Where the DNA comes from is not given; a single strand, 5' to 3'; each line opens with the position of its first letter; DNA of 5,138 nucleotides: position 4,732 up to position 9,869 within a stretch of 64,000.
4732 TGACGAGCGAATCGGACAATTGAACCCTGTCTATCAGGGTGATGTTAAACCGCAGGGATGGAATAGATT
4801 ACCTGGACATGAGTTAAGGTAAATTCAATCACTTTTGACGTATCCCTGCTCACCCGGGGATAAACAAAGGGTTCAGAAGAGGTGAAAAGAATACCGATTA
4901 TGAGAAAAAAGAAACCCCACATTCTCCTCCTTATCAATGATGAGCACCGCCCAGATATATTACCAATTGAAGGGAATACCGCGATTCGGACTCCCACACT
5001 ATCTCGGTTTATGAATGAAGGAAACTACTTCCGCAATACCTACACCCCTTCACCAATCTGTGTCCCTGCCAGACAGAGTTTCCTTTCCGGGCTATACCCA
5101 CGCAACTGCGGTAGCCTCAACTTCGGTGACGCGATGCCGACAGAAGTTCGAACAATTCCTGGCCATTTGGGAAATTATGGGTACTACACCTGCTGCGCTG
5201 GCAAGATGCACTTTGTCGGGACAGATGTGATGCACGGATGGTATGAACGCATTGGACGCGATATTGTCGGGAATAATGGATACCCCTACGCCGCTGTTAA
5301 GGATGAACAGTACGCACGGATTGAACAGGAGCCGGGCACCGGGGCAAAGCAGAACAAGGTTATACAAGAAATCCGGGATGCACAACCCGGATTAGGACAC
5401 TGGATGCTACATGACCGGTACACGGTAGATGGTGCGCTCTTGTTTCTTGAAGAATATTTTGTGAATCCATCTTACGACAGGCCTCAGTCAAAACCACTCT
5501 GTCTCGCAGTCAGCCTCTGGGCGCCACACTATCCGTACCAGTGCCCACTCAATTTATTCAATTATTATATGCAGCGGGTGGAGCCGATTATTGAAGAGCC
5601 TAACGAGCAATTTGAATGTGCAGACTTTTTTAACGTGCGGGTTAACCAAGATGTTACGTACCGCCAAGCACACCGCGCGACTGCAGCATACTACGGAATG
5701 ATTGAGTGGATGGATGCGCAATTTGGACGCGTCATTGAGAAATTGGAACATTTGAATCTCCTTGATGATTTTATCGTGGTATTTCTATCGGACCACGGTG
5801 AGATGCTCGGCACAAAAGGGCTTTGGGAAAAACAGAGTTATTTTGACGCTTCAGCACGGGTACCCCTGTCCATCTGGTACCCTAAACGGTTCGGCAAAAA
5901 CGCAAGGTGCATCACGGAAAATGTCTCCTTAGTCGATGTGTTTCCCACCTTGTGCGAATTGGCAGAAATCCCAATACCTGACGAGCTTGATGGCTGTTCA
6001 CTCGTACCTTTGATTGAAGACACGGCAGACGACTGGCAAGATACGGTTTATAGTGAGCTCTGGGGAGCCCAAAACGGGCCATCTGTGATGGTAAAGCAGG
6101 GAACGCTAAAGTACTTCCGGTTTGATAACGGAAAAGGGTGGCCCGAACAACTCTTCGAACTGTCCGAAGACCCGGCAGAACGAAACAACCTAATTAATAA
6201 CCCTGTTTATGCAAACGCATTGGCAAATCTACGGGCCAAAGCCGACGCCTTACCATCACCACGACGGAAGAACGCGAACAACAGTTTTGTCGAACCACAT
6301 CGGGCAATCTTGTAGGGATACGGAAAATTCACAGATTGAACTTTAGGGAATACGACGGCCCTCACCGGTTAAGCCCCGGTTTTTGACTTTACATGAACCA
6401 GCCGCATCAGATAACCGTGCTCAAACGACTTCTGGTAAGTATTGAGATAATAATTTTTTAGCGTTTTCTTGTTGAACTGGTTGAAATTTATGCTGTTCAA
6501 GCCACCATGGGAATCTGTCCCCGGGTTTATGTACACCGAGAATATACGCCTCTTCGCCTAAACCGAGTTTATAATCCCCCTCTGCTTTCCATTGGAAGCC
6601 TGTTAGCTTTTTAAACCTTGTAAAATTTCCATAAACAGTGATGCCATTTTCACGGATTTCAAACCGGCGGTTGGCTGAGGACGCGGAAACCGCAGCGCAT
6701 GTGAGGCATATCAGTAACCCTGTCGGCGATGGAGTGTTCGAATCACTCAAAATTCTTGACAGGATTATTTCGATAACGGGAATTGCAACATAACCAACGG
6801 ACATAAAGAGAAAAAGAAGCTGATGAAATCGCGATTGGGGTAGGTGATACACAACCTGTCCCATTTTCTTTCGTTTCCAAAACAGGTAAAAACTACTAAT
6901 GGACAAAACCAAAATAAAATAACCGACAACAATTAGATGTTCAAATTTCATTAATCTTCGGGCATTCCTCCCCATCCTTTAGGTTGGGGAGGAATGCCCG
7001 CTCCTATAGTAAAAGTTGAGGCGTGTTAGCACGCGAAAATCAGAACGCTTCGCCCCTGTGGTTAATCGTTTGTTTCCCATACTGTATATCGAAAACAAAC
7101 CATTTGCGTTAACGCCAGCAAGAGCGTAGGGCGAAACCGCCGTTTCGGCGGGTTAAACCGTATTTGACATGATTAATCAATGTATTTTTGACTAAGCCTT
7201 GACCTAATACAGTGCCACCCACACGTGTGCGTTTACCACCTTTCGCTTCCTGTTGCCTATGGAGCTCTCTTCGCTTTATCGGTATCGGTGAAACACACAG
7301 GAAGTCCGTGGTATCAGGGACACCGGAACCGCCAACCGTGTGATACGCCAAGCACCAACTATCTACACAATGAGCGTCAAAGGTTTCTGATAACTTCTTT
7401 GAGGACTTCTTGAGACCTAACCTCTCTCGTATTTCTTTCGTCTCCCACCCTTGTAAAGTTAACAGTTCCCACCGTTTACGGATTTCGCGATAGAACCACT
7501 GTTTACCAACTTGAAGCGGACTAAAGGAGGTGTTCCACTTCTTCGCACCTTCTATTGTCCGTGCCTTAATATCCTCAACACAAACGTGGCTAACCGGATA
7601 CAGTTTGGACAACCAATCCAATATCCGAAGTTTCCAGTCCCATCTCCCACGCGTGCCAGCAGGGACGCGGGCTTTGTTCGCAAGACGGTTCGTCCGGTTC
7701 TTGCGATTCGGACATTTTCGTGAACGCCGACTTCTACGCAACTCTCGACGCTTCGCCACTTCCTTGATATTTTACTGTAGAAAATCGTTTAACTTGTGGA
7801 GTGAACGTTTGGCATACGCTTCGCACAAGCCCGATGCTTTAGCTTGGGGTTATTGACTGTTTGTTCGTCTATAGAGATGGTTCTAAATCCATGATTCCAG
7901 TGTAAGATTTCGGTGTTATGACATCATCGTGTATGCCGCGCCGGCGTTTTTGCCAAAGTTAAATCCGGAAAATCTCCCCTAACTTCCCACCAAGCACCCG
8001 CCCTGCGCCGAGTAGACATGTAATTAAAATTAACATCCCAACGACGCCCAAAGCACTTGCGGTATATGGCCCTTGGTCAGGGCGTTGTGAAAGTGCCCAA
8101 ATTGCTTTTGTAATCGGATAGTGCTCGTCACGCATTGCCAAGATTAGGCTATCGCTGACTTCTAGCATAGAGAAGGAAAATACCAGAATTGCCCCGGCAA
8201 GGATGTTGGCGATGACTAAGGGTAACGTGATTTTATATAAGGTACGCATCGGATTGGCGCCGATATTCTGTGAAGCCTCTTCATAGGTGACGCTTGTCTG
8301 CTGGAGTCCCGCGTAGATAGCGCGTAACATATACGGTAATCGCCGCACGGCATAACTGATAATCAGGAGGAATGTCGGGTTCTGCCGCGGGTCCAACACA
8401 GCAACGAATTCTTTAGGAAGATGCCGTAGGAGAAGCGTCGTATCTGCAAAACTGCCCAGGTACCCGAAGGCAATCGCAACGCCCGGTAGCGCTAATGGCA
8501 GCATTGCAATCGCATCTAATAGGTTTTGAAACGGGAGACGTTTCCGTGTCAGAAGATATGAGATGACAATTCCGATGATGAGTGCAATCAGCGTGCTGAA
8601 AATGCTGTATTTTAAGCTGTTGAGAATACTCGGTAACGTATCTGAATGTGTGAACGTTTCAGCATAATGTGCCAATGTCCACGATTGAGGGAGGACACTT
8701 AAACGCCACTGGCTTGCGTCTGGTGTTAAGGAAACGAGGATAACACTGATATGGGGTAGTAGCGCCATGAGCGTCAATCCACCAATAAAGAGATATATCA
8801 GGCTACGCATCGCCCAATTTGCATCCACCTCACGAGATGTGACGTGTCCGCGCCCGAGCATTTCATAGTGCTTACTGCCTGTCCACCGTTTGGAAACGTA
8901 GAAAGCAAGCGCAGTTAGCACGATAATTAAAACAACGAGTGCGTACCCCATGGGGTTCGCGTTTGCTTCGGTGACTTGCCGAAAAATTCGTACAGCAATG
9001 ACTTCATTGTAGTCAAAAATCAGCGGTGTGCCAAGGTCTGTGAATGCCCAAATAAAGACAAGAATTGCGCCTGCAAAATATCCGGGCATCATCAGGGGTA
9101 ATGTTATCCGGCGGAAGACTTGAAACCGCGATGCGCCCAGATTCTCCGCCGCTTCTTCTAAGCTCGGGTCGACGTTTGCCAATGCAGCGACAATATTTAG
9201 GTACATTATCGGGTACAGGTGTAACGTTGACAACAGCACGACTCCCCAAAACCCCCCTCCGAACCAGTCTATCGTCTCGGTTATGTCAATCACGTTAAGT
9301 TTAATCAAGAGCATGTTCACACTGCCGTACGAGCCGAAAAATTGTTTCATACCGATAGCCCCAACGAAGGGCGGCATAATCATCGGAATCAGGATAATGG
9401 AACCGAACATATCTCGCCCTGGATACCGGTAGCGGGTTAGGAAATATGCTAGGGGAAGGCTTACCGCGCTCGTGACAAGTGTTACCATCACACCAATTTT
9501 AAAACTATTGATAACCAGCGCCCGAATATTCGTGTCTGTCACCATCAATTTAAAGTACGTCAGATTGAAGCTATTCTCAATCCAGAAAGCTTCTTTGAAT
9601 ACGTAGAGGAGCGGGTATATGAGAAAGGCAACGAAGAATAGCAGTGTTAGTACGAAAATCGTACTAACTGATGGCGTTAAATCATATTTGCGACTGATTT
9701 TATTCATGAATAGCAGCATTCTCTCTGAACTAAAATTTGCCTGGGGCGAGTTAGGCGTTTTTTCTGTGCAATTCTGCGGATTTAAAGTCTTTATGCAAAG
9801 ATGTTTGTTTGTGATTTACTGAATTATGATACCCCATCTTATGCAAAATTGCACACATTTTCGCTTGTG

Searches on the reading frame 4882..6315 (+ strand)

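Call 8: search_protein_families(library=pfam, proteins=[window:4882-6315:+], max_evalue=0.001)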
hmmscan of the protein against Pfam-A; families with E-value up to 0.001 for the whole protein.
window:4882-6315:+ (477 aa): 4 families
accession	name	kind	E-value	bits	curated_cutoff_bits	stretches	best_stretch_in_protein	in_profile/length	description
PF00884.28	Sulfatase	-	2e-38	132.9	25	1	12-362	1-300/301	Sulfatase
PF16347.10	SGSH_C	-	6.7e-19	69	29.3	1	310-454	1-148/154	N-sulphoglucosamine sulphohydrolase, C-terminal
PF02995.22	DUF229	-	2e-05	23.9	25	1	268-348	304-382/496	Protein of unknown function (DUF229)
PF01663.27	Phosphodiest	-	5e-05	23.5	23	0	36-77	19-61/342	Type I phosphodiesterase / nucleotide pyrophosphatase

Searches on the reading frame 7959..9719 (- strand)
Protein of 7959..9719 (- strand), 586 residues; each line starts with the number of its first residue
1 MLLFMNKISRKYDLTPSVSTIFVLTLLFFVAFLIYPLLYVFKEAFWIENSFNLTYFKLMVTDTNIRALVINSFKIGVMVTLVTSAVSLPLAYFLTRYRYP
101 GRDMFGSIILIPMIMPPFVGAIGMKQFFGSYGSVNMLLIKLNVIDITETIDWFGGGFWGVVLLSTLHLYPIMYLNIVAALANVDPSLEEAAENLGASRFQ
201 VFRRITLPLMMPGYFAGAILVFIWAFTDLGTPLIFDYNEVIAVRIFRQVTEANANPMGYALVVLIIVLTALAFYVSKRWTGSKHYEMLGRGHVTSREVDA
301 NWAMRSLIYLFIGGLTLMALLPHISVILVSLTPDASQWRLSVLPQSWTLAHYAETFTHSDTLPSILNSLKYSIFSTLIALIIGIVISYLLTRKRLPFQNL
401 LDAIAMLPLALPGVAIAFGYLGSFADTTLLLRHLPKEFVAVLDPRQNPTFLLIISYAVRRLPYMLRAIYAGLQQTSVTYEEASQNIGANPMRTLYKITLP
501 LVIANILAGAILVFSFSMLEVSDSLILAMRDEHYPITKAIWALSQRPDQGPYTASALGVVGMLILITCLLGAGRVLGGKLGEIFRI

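Call 8: search_protein_families(library=pfam, proteins=[window:7959-9719:-], max_evalue=0.001)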
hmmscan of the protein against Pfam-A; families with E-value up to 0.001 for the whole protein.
window:7959-9719:- (586 aa): 1 family
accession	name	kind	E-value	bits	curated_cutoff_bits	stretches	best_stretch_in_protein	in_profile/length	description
PF00528.27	BPD_transp_1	-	1.5e-29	103.4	26.4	2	88-274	2-173/184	Binding-protein-dependent transport system inner membrane component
